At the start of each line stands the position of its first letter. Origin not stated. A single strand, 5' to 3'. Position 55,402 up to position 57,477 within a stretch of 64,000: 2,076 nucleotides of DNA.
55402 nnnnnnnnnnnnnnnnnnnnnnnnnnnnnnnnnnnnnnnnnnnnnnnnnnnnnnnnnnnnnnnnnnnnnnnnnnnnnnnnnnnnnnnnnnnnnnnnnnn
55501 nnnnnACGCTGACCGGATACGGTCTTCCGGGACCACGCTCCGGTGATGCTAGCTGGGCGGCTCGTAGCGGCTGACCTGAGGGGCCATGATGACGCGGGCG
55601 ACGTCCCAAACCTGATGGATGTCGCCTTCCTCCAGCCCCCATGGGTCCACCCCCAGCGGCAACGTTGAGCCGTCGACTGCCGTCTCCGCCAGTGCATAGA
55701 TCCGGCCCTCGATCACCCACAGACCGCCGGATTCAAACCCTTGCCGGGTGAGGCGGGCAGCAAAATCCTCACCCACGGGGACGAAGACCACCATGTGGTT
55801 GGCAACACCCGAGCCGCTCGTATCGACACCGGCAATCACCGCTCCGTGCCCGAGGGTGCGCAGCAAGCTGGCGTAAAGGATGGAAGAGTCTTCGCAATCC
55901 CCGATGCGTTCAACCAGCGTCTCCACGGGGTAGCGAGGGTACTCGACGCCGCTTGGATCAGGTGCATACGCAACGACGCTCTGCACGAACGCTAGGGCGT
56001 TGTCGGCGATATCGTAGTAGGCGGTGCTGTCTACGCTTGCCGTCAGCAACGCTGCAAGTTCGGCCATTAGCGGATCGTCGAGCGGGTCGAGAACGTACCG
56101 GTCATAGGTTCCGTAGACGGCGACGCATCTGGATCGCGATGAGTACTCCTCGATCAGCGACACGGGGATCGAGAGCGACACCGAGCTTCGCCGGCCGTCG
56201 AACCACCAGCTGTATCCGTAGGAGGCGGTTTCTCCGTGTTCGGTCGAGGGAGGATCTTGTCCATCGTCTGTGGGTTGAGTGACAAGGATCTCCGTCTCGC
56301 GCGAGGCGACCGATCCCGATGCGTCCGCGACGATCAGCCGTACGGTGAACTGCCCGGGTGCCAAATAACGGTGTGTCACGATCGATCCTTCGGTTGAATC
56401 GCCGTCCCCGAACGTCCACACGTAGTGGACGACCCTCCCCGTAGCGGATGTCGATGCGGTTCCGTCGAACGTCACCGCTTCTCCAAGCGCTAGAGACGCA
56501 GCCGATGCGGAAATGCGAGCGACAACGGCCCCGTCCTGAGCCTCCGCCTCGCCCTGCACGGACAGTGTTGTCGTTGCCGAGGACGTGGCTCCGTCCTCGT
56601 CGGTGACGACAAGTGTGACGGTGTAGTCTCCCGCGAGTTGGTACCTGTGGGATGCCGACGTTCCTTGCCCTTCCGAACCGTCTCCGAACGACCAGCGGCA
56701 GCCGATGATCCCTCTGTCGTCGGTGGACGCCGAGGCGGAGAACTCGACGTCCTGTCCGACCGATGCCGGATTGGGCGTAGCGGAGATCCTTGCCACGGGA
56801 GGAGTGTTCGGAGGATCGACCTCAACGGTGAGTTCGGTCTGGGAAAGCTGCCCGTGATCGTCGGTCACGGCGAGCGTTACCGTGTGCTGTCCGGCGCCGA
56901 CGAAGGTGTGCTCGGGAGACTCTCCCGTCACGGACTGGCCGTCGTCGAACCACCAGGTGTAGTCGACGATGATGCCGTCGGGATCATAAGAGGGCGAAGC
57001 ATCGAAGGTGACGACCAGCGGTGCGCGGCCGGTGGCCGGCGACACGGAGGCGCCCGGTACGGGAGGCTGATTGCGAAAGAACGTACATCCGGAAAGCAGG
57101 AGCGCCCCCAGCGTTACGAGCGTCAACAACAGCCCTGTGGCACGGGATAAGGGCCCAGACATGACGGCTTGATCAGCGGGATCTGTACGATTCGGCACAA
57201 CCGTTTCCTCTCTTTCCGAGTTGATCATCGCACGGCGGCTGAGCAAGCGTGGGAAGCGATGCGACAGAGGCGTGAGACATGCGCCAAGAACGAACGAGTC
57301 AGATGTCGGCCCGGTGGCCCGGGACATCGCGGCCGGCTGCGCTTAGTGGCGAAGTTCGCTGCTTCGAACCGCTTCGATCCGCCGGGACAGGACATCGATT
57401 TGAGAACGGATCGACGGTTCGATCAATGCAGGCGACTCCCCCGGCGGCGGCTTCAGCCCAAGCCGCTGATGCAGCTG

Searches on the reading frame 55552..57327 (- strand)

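Call 46: search_protein_families(library=pfam, proteins=[window:55552-57327:-], max_evalue=1e-10)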
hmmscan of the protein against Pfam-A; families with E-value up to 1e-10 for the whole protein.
window:55552-57327:- (592 aa): 3 families
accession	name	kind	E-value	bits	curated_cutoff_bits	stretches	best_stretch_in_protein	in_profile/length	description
PF18911.6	PKD_4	-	8.9e-61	202.4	27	3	174-255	1-83/85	PKD domain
PF00801.26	PKD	-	7.1e-43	144.9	23.5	3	272-342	4-74/80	PKD domain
PF22352.2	K319L-like_PKD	-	2.4e-14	53.5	27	0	192-257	12-84/84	K319L-like, PKD domain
